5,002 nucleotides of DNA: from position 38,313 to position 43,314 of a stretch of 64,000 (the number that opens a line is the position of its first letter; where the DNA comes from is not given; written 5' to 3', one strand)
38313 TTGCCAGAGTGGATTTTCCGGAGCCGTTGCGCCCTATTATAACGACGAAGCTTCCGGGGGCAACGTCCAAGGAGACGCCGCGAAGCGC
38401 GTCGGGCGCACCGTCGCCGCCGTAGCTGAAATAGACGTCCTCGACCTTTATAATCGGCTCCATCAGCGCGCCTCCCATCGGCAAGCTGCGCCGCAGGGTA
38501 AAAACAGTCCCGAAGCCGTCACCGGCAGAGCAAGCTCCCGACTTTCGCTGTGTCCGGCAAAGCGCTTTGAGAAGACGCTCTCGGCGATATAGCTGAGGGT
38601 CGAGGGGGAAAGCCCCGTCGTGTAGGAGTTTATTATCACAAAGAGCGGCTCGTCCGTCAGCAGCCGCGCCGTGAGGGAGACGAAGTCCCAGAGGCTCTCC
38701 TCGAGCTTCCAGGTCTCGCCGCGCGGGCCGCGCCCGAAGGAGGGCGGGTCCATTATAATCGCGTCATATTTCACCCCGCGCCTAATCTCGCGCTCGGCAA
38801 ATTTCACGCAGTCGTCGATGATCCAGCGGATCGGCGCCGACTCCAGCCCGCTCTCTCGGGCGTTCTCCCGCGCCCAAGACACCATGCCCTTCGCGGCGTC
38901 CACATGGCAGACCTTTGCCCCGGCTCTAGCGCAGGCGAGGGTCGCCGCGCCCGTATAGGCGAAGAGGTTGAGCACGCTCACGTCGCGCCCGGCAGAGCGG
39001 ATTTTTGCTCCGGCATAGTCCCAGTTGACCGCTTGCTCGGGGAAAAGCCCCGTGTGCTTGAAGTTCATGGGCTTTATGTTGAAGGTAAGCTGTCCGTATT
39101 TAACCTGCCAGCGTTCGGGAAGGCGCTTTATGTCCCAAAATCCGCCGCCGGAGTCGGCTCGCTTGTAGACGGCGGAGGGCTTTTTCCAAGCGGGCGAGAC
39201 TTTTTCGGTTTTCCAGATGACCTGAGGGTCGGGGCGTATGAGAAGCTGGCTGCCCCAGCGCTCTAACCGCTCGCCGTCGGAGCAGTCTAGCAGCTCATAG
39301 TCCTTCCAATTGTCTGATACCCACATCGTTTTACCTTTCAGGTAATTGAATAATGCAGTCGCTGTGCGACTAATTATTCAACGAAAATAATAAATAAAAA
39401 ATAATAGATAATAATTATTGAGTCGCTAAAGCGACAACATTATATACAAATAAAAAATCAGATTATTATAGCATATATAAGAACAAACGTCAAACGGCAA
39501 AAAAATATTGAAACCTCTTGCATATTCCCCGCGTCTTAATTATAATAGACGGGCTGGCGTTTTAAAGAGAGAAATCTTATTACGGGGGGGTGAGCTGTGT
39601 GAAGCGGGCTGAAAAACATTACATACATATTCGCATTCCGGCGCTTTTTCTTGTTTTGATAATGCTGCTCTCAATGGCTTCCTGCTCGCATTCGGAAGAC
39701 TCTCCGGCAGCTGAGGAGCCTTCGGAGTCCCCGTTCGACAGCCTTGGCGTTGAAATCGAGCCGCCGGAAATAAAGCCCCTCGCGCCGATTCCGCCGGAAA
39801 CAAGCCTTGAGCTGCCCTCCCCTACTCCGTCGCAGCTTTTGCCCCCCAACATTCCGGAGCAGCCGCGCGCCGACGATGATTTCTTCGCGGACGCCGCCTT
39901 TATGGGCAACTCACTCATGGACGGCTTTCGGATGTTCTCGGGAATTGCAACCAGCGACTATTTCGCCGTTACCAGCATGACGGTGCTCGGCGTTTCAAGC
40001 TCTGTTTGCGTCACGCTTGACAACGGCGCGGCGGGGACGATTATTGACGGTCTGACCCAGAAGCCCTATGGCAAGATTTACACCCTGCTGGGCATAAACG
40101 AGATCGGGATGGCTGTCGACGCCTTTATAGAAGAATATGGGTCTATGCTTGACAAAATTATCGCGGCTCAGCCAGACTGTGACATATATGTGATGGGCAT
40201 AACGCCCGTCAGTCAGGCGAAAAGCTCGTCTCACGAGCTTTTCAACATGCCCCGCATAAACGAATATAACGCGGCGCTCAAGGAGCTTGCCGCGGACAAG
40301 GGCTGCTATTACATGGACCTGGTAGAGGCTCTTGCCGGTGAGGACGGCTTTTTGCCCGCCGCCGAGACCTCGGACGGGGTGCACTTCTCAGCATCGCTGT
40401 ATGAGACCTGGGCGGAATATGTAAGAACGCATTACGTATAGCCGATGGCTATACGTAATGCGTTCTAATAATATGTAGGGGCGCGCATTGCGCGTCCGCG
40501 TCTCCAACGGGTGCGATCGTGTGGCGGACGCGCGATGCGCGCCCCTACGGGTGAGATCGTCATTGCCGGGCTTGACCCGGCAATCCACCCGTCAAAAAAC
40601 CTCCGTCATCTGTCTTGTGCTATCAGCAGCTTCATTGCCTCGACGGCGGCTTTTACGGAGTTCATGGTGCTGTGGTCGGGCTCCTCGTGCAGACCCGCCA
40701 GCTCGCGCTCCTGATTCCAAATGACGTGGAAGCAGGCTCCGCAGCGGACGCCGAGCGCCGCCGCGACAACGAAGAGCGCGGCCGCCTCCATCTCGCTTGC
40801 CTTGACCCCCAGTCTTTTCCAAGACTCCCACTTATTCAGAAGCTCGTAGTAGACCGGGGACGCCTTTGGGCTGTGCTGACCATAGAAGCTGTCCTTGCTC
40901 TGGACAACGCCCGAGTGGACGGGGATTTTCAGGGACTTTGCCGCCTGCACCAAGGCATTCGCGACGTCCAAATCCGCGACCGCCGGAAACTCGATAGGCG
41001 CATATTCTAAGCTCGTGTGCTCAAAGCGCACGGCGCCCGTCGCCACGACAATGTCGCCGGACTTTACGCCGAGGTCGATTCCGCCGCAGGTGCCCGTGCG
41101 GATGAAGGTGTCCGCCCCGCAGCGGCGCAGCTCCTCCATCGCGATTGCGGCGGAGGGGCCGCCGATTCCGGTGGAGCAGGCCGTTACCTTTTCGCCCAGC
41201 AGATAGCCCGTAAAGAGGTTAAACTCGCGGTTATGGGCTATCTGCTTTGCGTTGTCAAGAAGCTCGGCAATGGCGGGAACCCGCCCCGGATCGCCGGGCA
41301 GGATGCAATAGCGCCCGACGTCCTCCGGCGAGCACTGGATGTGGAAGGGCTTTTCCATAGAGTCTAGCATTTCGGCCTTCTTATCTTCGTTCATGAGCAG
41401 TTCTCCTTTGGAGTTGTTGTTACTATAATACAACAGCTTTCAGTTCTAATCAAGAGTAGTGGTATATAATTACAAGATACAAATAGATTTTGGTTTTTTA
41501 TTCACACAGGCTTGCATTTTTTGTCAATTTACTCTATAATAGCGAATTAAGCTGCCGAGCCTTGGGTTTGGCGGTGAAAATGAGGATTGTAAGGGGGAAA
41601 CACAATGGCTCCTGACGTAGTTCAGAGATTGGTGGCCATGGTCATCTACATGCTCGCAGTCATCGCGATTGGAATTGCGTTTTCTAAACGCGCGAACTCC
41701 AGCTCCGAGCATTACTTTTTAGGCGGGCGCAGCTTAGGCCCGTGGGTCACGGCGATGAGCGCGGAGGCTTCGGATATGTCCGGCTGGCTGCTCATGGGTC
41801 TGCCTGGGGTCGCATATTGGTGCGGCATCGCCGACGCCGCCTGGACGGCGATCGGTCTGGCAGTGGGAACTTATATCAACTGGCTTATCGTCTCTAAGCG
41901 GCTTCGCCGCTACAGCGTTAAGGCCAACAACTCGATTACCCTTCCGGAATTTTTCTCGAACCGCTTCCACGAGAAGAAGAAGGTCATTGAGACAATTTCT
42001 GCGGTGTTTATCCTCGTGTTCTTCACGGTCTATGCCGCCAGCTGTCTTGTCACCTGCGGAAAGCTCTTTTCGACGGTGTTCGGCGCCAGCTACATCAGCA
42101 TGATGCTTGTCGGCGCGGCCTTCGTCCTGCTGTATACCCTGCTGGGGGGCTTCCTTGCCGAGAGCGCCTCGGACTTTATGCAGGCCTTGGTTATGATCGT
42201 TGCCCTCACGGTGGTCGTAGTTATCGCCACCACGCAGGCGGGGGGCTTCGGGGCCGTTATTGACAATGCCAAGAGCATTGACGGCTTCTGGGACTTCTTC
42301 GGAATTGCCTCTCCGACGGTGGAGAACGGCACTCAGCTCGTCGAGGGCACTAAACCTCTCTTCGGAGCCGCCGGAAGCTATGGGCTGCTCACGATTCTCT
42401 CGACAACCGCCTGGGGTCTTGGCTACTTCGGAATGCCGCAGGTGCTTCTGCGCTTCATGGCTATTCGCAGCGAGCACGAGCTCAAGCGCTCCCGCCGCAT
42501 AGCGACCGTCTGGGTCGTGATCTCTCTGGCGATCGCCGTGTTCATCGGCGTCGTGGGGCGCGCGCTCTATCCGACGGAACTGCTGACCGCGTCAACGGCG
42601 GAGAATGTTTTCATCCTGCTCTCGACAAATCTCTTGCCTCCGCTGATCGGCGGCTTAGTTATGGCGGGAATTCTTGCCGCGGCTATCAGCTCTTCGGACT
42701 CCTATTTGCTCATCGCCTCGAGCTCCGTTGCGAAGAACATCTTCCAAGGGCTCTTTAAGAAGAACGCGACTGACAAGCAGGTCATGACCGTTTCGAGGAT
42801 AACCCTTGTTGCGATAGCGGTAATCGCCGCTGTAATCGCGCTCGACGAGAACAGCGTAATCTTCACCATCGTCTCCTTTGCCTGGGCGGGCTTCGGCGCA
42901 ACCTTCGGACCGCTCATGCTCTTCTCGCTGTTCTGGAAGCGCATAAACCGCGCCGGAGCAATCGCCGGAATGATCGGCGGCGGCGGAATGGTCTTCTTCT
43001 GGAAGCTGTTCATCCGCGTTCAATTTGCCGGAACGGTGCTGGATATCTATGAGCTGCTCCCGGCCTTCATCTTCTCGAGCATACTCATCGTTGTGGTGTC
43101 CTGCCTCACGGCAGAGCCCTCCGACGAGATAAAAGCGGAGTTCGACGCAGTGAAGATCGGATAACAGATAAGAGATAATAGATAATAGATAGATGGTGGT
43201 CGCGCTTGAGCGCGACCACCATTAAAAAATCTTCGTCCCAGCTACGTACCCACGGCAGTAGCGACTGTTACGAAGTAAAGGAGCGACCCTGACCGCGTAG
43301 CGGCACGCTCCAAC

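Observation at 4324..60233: Recurrent composite intergenic element: about five tandem heptamers (AGATAAT type) fused to a GTCGCG-loop-CGCGAC hairpin, 13 copies in 64 kb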

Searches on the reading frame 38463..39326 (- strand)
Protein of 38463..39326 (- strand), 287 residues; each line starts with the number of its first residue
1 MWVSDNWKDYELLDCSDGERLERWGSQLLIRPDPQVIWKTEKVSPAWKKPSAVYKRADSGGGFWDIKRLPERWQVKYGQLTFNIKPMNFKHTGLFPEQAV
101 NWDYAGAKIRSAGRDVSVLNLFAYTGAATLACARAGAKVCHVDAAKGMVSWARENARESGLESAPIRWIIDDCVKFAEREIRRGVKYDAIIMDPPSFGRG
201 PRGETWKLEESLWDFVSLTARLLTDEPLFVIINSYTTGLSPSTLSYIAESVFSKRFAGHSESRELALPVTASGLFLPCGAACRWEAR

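Call 13: search_protein_families(library=pfam, proteins=[window:38463-39326:-])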
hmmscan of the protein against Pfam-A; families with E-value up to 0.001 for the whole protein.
window:38463-39326:- (287 aa): 3 families
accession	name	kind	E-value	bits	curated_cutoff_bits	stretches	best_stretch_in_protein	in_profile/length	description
PF10672.15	Methyltrans_SAM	-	5.8e-14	52.5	27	1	64-201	77-210/286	S-adenosylmethionine-dependent methyltransferase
PF03602.21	Cons_hypoth95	-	1.3e-05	25.3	24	1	110-195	37-122/182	Conserved hypothetical protein 95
PF13649.12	Methyltransf_25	-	0.00016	22.7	27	1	118-177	1-59/97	Methyltransferase domain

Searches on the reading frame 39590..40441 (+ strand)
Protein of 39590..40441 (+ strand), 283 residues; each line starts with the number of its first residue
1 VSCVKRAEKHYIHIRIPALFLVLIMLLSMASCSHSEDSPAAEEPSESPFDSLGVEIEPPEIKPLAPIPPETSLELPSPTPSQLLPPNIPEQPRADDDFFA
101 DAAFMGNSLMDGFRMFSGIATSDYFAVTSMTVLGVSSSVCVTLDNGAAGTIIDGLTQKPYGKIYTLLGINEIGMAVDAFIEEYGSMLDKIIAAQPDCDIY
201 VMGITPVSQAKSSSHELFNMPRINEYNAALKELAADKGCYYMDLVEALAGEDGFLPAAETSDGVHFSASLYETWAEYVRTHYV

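Call 13: search_protein_families(library=pfam, proteins=[window:39590-40441:+])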
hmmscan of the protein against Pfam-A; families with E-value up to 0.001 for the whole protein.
window:39590-40441:+ (283 aa): 1 family
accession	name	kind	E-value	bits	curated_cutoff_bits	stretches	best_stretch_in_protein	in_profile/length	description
PF13472.12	Lipase_GDSL_2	-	3.5e-16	60.7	32.9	1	104-272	1-177/178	GDSL-like Lipase/Acylhydrolase family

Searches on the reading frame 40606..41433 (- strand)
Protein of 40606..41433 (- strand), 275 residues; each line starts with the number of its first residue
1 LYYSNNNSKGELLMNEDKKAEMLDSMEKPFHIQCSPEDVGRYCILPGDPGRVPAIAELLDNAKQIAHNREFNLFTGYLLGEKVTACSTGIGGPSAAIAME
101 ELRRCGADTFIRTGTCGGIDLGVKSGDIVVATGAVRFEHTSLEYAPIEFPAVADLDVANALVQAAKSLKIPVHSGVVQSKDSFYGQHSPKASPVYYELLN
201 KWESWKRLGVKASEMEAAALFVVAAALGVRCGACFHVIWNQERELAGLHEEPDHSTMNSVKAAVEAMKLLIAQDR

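Call 60: search_protein_families(library=pfam, max_evalue=0.00001, proteins=[window:40606-41433:-])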
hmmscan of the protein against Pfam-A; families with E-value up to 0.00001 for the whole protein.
window:40606-41433:- (275 aa): 1 family
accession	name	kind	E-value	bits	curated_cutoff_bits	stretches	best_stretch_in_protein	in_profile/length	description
PF01048.26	PNP_UDP_1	-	1.1e-43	149.7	25.1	1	41-254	1-215/233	Phosphorylase superfamily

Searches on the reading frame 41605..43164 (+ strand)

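Call 13: search_protein_families(library=pfam, proteins=[window:41605-43164:+])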
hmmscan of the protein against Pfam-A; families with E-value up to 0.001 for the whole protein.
window:41605-43164:+ (519 aa): 1 family
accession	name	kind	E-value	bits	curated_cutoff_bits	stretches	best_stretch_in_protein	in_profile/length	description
PF00474.23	SSF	-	2.5e-88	297.1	22.8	1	37-459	1-406/406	Sodium:solute symporter family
